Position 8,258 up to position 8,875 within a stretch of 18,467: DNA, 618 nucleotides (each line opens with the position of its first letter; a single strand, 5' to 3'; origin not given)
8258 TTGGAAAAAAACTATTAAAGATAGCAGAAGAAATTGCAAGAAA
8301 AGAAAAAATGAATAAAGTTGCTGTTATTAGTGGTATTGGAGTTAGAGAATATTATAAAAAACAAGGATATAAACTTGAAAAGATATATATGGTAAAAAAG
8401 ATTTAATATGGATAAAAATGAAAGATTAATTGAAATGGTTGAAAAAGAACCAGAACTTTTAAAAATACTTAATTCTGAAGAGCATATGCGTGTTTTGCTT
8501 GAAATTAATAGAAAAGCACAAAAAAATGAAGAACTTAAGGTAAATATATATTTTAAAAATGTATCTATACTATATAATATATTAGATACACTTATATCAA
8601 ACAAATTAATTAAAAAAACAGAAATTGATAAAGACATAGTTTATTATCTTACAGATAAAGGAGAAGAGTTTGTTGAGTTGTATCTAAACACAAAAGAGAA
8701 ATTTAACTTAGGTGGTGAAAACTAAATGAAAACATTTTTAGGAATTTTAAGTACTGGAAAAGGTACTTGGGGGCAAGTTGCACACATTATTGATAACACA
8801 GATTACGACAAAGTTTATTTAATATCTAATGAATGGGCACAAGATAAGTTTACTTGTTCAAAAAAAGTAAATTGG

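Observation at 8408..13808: Tightly coupled four-gene cluster after elp3: wHTH protein, mini alpha/beta sensor-like protein, giant doubly anchored surface protein, Ig-like surface protein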

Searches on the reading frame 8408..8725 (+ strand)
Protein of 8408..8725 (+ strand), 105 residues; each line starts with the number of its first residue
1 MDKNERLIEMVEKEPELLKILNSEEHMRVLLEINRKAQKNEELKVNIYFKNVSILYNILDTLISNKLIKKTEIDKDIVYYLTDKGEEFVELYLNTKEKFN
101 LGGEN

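Call 5: search_protein_families(library=pfam, proteins=[window:8408-8725:+], max_evalue=1)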
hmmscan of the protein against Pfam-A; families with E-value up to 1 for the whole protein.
window:8408-8725:+ (105 aa): 9 families
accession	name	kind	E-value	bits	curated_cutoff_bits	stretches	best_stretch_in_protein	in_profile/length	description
PF14947.12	HTH_45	-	0.00048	20.5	25.5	1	43-97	25-74/77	Winged helix-turn-helix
PF14277.12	DUF4364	-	0.001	19.4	26.9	1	55-92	36-73/162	Domain of unknown function (DUF4364)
PF23195.1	UBQLN1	-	0.003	17.7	27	1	3-43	27-67/70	Ubiquilin-1-like domain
PF03551.20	PadR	-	0.0032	17.9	27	1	41-89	20-73/75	Transcriptional regulator PadR-like family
PF01638.23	HxlR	-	0.013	15.8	20.8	1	26-90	7-74/91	HxlR-like helix-turn-helix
PF03501.21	S10_plectin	-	0.044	14.3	26.9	1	34-97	24-82/93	Plectin/S10 domain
PF09314.17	DUF1972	-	0.044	13.8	25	1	53-99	72-118/186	Domain of unknown function (DUF1972)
PF08100.18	Dimerisation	-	0.088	13.1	25.6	1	42-89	45-91/93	O-methyltransferase dimerisation domain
PF00619.27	CARD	-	0.14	12.7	23.9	0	55-75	18-38/85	Caspase recruitment domain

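Call 6: search_protein_families(library=ncbifam, proteins=[window:8408-8725:+], max_evalue=1)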
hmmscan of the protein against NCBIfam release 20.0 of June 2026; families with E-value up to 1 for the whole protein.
window:8408-8725:+ (105 aa): 3 families
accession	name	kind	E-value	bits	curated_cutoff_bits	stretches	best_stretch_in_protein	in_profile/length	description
NF053610.1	Sso10a_fam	subfamily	5.2e-05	23.2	60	1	51-88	30-63/64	Sso10a family chromatin protein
NF005579.0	PRK07274.1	equivalog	0.022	14.5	169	1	7-64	7-63/131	single-stranded DNA-binding protein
NF001985.0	PRK00777.1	subfamily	0.068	13.2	104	1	19-75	94-148/157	pantetheine-phosphate adenylyltransferase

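Call 7: search_protein_families(library=padloc, proteins=[window:8408-8725:+], max_evalue=1)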
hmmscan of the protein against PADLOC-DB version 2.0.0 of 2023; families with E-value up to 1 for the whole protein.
window:8408-8725:+ (105 aa): 3 families
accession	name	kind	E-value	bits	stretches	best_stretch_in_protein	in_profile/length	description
PDLC03869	LmuC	-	7.8e-06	23.6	1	40-90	71-127/168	-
PDLC03871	LmuC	-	0.00053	18.1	1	56-98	76-118/156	-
PDLC01222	typeIV_Cas11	-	0.049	12.1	1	65-98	32-63/94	CAS-IV-C; effector_SS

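Call 9: search_solved_structures(query=window:8408-8725:+, max_evalue=10)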
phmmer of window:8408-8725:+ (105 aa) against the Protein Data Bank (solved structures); distinct sequences matched with E-value up to 10: 21.
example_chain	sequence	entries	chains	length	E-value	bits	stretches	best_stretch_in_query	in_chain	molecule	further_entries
2co5_A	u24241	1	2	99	0.0015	21.9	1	35-92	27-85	VIRAL PROTEIN F93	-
8yn1_C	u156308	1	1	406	0.097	16.1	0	52-83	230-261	Probable disease resistance protein At5g66900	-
4v92_BK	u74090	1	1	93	0.26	14.8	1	35-98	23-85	ES10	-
6qfd_A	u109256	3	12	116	0.33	14.4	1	51-89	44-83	DNA-binding protein | hsRosR DNA binding protein | DNA binding protein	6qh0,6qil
6qua_A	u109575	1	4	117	0.34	14.4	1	51-89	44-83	hsRosR-DNA binding protein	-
4rs8_A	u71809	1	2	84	0.35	14.4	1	38-93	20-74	AspA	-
6ez1_A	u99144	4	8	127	0.41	14.1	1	51-89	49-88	DNA binding protein | HALOPHILIC WINGED-HELIX-TURN-HELIX DNA BINDING PROTEIN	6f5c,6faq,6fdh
5k1y_C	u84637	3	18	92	0.42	14.1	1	37-93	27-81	AspA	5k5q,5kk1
5k5o_A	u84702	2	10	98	0.48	13.9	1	37-93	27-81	AspA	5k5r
8yl6_C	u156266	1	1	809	0.49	13.9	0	52-83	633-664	Probable disease resistance protein At5g66900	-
6i7o_C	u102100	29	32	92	0.59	13.6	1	43-98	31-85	40S ribosomal protein S10-A | Small ribosomal subunit protein eS10A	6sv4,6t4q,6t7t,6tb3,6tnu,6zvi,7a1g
4uer_7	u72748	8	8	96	0.66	13.5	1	43-98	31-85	ES10 | 40S ribosomal protein S10-A | Small ribosomal subunit protein eS10A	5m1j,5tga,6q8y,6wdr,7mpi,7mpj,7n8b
5i4l_C0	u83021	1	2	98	0.7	13.4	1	43-98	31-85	40S ribosomal protein S10-A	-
3j6x_10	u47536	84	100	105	0.84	13.1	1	43-98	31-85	40S ribosomal protein S10 | 40S ribosomal protein S10-A | eS10 (yeast S10)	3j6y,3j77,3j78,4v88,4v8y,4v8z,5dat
8b9d_G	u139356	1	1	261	1.6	12.2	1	8-69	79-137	DNA replication complex GINS protein SLD5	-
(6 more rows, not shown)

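Call 47: search_solved_structures(query=A4, max_evalue=1, show_alignments=1)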
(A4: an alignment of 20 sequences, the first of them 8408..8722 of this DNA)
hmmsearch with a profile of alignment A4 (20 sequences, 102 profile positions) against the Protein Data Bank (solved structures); distinct sequences matched with E-value up to 1: 60.
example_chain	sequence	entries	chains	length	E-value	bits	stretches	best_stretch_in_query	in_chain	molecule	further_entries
5hs7_A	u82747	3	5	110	2e-06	30.9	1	29-95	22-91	HTH-type transcriptional regulator YodB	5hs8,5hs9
4hqm_A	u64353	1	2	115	0.00015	24.9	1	24-92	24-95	QsrR protein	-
4hqe_A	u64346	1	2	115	0.00024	24.2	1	23-92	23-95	Transcriptional regulator QsrR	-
3df8_A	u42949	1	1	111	0.00063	22.9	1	24-88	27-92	possible HxlR family transcriptional factor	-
3elk_A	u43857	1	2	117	0.0046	20.1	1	13-94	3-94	Putative transcriptional regulator TA0346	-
9qbc_A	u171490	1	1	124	0.0084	19.2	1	38-91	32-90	PadR-family transcriptional regulator PadR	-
9qbd_A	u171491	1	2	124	0.018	18.2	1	38-91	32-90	PadR-family transcriptional regulator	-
1ucr_A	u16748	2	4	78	0.021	18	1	40-87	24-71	Protein dsvD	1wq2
5k1y_C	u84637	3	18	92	0.027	17.6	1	36-90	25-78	AspA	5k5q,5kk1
7bzd_A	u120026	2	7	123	0.028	17.6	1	22-92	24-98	HTH-type transcriptional activator HxlR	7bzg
7bze_A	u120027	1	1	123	0.029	17.5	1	22-92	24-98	HTH-type transcriptional activator HxlR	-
5k5o_A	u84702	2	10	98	0.031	17.4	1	37-90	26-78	AspA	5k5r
4bts_AT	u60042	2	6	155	0.034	17.3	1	27-87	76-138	40S RIBOSOMAL PROTEIN RPS19E | RPS19E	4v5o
7pwf_K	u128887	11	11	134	0.037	17.2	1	55-91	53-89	Ribosomal protein S10B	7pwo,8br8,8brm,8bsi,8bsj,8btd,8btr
9wvg_C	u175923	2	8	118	0.038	17.1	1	20-91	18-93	Uncharacterized HTH-type transcriptional regulator YdzF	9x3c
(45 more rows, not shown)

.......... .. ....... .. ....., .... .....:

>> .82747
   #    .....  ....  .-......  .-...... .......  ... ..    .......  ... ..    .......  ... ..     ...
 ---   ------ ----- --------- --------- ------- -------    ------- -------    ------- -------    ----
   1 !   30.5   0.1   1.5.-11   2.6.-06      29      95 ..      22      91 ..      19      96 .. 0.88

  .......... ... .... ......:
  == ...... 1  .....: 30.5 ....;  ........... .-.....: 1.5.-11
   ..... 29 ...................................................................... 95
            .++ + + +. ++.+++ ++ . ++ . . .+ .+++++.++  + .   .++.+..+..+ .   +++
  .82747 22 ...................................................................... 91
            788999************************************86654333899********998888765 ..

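Call 48: search_protein_families(library=pfam, alignment_id=A4, max_evalue=0.1)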
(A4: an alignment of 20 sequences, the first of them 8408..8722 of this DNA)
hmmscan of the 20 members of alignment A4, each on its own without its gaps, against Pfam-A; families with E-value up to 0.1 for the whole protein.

A. member 1, window:8408-8722:+ (105 aa): 8 families
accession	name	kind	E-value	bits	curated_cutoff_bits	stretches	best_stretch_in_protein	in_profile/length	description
PF14947.12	HTH_45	-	0.00048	20.5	25.5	1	43-97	25-74/77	Winged helix-turn-helix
PF14277.12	DUF4364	-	0.001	19.4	26.9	1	55-92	36-73/162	Domain of unknown function (DUF4364)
PF23195.1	UBQLN1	-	0.003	17.7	27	1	3-43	27-67/70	Ubiquilin-1-like domain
PF03551.20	PadR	-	0.0032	17.9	27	1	41-89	20-73/75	Transcriptional regulator PadR-like family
PF01638.23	HxlR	-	0.013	15.8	20.8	1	26-90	7-74/91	HxlR-like helix-turn-helix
PF03501.21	S10_plectin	-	0.044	14.3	26.9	1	34-97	24-82/93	Plectin/S10 domain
PF09314.17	DUF1972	-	0.044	13.8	25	1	53-99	72-118/186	Domain of unknown function (DUF1972)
PF08100.18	Dimerisation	-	0.088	13.1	25.6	0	42-89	45-91/93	O-methyltransferase dimerisation domain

B. families by the number of members that match (of 20 scanned): 33 families (the first 25 are shown)
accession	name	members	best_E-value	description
PF14947.12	HTH_45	13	2.6e-06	Winged helix-turn-helix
PF01638.23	HxlR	8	0.00035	HxlR-like helix-turn-helix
PF03551.20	PadR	7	0.0032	Transcriptional regulator PadR-like family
PF08100.18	Dimerisation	7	0.0088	O-methyltransferase dimerisation domain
PF14277.12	DUF4364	5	0.00065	Domain of unknown function (DUF4364)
PF04458.17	DUF505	3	0.00043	Protein of unknown function (DUF505)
PF01978.25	TrmB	3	0.016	Sugar-specific transcriptional regulator TrmB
PF05158.18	RNA_pol_Rpc34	2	0.00046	RNA polymerase Rpc34 subunit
PF03501.21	S10_plectin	2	0.00073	Plectin/S10 domain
PF25213.1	HVO_A0261_N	1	0.00049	HVO_A0261 N-terminal domain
PF22665.2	DUF6293_C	1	0.002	DUF6293 C-terminal winged helix domain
PF19539.4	DUF6063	1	0.0026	Family of unknown function (DUF6063)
PF23195.1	UBQLN1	1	0.003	Ubiquilin-1-like domain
PF19225.6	Spo16_N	1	0.005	Spo16 protein, N-terminal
PF17830.6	STI1-HOP_DP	1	0.005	STI1/HOP, DP domain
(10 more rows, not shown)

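Call 69: list_cluster_members(proteins=[window:8408-8722:+, window:8726-9073:+, P0197, P0180, window:6054-6854:+])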
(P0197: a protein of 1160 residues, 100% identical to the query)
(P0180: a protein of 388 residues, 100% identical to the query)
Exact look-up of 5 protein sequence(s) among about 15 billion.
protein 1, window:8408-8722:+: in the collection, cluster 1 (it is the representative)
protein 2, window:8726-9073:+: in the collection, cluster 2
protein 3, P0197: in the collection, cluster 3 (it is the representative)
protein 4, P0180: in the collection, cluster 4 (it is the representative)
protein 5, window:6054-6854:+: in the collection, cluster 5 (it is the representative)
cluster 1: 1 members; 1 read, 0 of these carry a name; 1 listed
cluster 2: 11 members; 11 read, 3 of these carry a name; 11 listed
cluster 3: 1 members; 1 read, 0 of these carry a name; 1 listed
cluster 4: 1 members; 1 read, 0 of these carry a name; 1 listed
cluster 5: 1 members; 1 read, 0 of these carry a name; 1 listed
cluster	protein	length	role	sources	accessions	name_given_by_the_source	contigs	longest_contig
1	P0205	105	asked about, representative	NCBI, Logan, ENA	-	-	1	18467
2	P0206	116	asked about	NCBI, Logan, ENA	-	-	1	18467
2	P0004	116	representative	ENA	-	-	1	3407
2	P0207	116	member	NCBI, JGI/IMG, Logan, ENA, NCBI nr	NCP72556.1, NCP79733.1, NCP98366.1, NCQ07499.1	hypothetical protein GW835_04160 [archaeon] | hypothetical protein [archaeon]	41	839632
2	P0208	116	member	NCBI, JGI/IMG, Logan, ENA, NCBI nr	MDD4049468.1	MAG: hypothetical protein PHX47_00475 [Candidatus ainarchaeum sp.] | cobalamin biosynthesis Co2+ chelatase CbiK | hypothetical protein [Candidatus ainarchaeum sp.]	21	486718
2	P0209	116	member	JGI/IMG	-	hypothetical protein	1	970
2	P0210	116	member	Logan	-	-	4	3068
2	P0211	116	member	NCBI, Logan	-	-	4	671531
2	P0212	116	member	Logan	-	-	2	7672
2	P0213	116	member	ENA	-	-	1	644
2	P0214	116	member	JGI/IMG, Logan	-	-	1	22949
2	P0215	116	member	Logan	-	-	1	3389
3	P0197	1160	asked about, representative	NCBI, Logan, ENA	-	-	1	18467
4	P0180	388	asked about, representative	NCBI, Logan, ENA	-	-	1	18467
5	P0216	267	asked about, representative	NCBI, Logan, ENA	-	-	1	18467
